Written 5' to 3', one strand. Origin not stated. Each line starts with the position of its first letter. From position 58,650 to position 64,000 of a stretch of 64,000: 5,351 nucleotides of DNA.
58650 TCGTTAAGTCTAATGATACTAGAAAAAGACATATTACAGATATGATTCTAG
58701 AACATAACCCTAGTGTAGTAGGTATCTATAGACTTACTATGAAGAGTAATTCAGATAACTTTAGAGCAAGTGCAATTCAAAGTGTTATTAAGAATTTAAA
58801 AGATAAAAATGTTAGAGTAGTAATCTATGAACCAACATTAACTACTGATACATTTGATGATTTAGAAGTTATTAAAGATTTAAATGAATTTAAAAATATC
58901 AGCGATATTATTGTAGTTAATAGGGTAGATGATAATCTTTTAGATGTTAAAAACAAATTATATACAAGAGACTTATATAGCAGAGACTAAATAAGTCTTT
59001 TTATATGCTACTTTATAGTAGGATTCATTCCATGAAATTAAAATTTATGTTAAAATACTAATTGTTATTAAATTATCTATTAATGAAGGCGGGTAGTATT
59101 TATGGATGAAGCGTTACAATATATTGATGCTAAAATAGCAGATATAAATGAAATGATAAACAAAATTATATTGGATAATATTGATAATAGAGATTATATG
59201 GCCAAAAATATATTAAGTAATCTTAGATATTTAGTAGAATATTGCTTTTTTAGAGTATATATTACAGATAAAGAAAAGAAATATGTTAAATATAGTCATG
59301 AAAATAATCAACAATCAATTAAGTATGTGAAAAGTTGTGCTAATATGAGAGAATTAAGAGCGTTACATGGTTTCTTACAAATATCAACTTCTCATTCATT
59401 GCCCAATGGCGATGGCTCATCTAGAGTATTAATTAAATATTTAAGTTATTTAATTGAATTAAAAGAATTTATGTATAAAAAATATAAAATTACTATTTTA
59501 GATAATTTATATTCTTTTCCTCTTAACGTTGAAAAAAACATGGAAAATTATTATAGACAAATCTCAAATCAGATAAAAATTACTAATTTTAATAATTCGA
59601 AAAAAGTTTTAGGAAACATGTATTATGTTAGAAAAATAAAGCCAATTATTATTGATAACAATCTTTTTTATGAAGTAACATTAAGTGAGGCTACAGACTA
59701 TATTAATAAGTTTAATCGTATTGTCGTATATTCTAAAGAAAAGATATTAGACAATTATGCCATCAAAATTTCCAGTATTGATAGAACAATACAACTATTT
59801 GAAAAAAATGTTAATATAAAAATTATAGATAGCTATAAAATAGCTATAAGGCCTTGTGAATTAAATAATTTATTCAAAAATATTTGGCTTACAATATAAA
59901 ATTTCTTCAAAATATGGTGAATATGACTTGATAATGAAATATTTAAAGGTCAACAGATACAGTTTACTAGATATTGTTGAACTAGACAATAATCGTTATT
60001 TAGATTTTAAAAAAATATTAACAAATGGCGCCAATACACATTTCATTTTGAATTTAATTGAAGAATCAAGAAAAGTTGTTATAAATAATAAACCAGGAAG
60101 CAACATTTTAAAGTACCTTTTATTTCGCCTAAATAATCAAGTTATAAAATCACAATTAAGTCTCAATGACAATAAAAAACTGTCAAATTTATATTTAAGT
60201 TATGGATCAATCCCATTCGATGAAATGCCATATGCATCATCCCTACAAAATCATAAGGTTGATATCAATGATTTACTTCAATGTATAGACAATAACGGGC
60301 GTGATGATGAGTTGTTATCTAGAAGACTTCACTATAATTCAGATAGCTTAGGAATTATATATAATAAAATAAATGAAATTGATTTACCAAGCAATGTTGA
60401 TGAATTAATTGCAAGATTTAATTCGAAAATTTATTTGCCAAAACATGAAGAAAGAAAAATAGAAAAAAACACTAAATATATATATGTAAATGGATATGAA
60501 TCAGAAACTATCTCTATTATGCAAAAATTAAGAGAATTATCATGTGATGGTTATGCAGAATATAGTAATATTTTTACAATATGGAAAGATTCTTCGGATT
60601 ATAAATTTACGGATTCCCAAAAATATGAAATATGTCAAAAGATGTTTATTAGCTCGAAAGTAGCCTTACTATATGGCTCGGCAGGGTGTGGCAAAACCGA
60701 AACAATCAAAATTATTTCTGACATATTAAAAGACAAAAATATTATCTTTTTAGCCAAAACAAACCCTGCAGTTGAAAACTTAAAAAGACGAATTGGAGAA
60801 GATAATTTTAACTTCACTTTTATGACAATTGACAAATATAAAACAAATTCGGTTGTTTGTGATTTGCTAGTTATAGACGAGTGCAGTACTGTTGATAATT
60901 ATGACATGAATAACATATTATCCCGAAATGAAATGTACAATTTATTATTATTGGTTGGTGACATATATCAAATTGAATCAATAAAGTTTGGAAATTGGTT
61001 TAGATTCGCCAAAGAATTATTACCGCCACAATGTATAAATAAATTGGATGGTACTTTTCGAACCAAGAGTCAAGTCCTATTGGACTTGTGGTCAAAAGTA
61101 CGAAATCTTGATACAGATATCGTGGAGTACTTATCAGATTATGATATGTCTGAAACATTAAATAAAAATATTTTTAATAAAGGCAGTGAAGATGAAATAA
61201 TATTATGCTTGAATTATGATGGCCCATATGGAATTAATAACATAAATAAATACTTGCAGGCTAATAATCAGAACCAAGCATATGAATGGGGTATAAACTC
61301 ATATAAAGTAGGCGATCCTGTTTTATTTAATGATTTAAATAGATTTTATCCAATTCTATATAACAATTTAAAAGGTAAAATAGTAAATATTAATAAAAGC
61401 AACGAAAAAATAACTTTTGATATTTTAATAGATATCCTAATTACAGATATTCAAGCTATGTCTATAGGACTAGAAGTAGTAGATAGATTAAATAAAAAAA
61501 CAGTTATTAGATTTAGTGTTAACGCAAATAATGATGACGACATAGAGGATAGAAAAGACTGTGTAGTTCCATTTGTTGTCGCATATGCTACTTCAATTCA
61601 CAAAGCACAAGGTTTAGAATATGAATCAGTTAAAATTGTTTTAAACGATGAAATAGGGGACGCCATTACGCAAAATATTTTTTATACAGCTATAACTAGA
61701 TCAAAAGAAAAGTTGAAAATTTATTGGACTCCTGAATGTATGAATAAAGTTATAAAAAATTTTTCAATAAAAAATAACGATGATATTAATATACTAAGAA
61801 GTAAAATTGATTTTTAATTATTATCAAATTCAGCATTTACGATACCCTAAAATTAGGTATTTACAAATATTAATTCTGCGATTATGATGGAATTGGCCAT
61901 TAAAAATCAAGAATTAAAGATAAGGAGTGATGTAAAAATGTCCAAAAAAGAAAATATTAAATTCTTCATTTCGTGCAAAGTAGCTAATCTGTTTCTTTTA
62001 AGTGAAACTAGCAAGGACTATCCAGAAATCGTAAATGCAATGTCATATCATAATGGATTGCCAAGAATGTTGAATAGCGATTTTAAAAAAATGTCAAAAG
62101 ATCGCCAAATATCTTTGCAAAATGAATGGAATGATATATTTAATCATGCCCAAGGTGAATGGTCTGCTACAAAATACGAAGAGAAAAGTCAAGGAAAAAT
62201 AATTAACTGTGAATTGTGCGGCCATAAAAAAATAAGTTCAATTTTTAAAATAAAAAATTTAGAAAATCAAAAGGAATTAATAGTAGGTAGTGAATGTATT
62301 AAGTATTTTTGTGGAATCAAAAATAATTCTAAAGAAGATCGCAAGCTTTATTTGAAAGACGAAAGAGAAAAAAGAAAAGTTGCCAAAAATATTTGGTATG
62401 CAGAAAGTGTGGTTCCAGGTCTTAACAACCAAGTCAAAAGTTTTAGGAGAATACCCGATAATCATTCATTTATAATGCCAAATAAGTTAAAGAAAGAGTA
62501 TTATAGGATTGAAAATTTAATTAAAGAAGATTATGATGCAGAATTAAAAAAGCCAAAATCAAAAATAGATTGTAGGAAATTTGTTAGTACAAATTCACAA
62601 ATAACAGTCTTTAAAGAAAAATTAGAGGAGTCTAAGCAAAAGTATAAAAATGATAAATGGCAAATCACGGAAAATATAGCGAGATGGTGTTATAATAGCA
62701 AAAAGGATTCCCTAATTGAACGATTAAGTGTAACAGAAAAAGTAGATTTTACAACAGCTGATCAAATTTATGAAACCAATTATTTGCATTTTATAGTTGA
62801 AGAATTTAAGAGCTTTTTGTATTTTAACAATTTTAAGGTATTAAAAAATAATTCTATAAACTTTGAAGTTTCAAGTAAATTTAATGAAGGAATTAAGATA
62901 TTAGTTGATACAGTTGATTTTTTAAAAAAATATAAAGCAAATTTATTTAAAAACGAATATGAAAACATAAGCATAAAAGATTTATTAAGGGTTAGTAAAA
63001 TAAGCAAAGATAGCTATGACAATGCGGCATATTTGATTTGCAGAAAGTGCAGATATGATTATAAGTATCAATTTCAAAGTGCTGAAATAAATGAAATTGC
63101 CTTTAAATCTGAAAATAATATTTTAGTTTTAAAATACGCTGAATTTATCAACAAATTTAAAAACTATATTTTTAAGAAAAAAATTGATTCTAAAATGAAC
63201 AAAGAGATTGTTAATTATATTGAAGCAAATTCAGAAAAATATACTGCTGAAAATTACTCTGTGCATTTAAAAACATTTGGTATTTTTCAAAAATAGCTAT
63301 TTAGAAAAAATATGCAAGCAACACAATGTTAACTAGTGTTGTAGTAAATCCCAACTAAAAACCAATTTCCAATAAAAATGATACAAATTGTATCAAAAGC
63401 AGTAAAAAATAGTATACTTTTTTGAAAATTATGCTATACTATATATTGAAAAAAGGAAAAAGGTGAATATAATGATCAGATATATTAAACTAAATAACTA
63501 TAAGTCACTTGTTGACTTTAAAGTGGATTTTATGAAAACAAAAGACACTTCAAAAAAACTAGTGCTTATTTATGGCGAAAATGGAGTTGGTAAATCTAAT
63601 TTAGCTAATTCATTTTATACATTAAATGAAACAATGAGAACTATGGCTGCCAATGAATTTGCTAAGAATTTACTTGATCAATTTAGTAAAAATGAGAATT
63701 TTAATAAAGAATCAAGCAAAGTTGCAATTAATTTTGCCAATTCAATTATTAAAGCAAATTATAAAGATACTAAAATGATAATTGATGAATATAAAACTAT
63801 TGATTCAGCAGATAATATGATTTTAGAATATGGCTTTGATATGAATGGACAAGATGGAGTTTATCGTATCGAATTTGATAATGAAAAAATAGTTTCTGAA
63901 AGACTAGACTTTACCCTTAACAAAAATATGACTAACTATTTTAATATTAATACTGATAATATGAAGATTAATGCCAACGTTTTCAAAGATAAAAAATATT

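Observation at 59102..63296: Second unassigned module: hypothetical protein, SF1 helicase with an unknown N-terminal domain, and a Cys-cluster protein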

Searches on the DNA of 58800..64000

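Call 93: search_rna_families(source=window, start=58800, end=64000, threshold=gathering)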
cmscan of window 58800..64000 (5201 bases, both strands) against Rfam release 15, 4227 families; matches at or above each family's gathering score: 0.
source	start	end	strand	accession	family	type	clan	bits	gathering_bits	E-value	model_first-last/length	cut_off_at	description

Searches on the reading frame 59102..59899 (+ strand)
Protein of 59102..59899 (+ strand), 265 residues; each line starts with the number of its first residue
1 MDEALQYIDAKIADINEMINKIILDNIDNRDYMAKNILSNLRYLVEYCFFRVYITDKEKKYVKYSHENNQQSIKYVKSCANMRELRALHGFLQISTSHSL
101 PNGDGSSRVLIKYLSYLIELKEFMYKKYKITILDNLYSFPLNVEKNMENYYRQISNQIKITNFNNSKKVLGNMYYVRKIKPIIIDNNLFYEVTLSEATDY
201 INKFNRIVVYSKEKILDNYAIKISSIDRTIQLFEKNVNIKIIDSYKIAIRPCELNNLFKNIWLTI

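Call 3: search_protein_families(library=pfam, proteins=[window:59102-59899:+], max_evalue=1)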
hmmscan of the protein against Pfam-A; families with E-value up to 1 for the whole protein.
window:59102-59899:+ (265 aa): 2 families
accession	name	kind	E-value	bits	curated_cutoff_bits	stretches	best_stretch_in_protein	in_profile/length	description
PF08655.15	DASH_Ask1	-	0.18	12.2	20.7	1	4-44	11-51/64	DASH complex subunit Ask1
PF04530.17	Viral_Beta_CD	-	0.43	11.3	23.4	1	20-91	42-113/123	Viral Beta C/D like family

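Call 4: search_protein_families(library=padloc, proteins=[window:59102-59899:+], max_evalue=1)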
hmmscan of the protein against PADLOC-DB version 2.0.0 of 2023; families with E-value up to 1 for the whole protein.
window:59102-59899:+ (265 aa): 1 family
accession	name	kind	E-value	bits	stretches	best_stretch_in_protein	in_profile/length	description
PDLC05035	PDC-S53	-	1.7e-66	222.9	1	7-259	3-252/900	-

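Call 5: search_protein_families(library=ncbifam, proteins=[window:59102-59899:+], max_evalue=1)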
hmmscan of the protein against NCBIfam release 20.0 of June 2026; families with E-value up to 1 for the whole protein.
window:59102-59899:+ (265 aa): 2 families
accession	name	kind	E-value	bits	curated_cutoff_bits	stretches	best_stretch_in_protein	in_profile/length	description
NF003472.0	PRK05101.1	equivalog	0.014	14.4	499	1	155-237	242-323/382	galactokinase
TIGR00345.1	GET3_arsA_TRC40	subfamily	0.12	11.8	135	1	124-209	48-131/299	TRC40/GET3/ArsA family transport-energizing ATPase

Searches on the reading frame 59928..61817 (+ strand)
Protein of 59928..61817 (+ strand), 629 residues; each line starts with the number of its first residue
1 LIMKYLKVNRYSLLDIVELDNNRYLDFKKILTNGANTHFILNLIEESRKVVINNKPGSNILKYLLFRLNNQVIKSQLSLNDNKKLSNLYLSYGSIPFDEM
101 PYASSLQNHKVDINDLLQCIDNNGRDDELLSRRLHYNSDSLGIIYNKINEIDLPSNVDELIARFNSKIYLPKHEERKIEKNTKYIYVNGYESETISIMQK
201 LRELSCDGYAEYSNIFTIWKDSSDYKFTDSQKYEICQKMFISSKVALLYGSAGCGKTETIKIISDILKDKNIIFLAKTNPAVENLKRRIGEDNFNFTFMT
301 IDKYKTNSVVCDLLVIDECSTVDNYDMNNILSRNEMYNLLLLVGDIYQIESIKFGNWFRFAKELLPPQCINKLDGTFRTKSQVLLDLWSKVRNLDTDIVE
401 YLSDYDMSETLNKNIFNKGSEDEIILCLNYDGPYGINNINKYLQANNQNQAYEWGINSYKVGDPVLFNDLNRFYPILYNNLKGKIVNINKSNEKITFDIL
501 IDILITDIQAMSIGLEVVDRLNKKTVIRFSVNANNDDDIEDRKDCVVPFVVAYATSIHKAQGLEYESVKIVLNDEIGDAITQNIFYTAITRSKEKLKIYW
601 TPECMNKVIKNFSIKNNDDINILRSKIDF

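Call 3: search_protein_families(library=pfam, proteins=[window:59928-61817:+], max_evalue=1)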
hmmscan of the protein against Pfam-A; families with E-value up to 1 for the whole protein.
window:59928-61817:+ (629 aa): 18 families
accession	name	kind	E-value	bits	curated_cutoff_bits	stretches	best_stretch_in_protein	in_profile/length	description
PF13604.12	AAA_30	-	9.4e-17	61.8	27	1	234-402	8-180/191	AAA domain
PF01443.25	Viral_helicase1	-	2e-15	57.7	21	2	250-353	5-101/228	Viral superfamily 1 RNA helicase core domain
PF13245.12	AAA_19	-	1.2e-14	55.1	25.1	1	238-351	6-131/134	AAA domain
PF13538.12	UvrD_C_2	-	1.2e-09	38.4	27.4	1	552-597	2-50/52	UvrD-like helicase C-terminal domain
PF13086.12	AAA_11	-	0.00051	20.3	27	1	227-291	2-74/257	AAA domain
PF09848.15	SLFN-g3_helicase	-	0.0012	18.7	24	1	244-319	2-88/354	Schlafen group 3, DNA/RNA helicase domain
PF00580.27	UvrD-helicase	-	0.0035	17.5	23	1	242-293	12-68/271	UvrD/REP helicase N-terminal domain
PF00910.28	RNA_helicase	-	0.0051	17.7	21.5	0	247-269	2-25/105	RNA helicase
PF01637.24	ATPase_2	-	0.006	16.9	33.2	1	244-279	21-58/225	ATPase domain predominantly from Archaea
PF00004.35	AAA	-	0.013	16.4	21.2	1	247-319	2-66/131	ATPase family associated with various cellular activities (AAA)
PF03215.21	Rad17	-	0.018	15.5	23.8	1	243-279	42-81/186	Rad17 P-loop domain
PF13173.12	AAA_14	-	0.024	15.1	27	1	243-325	2-77/129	AAA domain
PF13479.12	AAA_24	-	0.038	14.3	27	1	244-330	3-84/195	AAA domain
PF12774.13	AAA_6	-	0.058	12.8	25.2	1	245-279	34-68/327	Hydrolytic ATP binding site of dynein motor region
PF05127.21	NAT10_TcmA_helicase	-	0.13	12.5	22.7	1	282-333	61-112/176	RNA cytidine acetyltransferase NAT10/TcmA, helicase domain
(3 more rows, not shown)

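Call 4: search_protein_families(library=padloc, proteins=[window:59928-61817:+], max_evalue=1)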
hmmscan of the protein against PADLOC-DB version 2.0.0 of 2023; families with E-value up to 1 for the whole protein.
window:59928-61817:+ (629 aa): 8 families
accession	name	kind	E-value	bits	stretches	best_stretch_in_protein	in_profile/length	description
PDLC05035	PDC-S53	-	1.1e-238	792.7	1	2-627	270-894/900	-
PDLC05066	PDC-S68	-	5.5e-22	75.6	2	423-600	862-1046/1202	-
PDLC01734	typeIV_RecD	-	1.3e-19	68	1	180-604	288-720/763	RecD_0_IVD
PDLC05065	PDC-S68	-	3.1e-18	63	2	544-600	1000-1055/1221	-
PDLC04476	PDC-M16A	-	5.2e-10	36.4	2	553-604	424-477/691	-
PDLC04173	GajB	-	3.1e-07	27.7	1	240-294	6-61/471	-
PDLC00112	GajB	-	0.00018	18.3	2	545-588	488-531/581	UrvD helicase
PDLC02196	IetA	-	0.0017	15.8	1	241-268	120-147/374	-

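Call 5: search_protein_families(library=ncbifam, proteins=[window:59928-61817:+], max_evalue=1)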
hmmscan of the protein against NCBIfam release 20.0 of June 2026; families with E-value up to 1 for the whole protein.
window:59928-61817:+ (629 aa): 7 families
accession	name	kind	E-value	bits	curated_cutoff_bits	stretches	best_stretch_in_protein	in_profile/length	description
TIGR01448.2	helicase_RecD2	equivalog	4.2e-38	131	500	1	164-613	251-701/713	SF1B family DNA helicase RecD2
TIGR01447.1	recD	equivalog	3.2e-29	102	310.15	3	542-612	516-586/597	exodeoxyribonuclease V subunit alpha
NF008127.0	PRK10875.1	equivalog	3.3e-14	52.4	671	2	551-611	542-602/619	exodeoxyribonuclease V subunit alpha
TIGR02768.1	TraA_Ti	equivalog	7.1e-11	41.1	590.45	2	228-359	361-496/751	Ti-type conjugative transfer relaxase TraA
NF010402.0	PRK13826.1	subfamily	5.9e-06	24.4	1317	1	552-603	693-740/1102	Dtr system oriT relaxase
NF010464.0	PRK13889.1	subfamily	2.2e-05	22.6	1015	1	311-362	434-486/992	conjugal transfer relaxase TraA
NF007601.2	PRK10247.1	equivalog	0.05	13.1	292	1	242-271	26-55/204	iron efflux ABC transporter ATP-binding subunit FetA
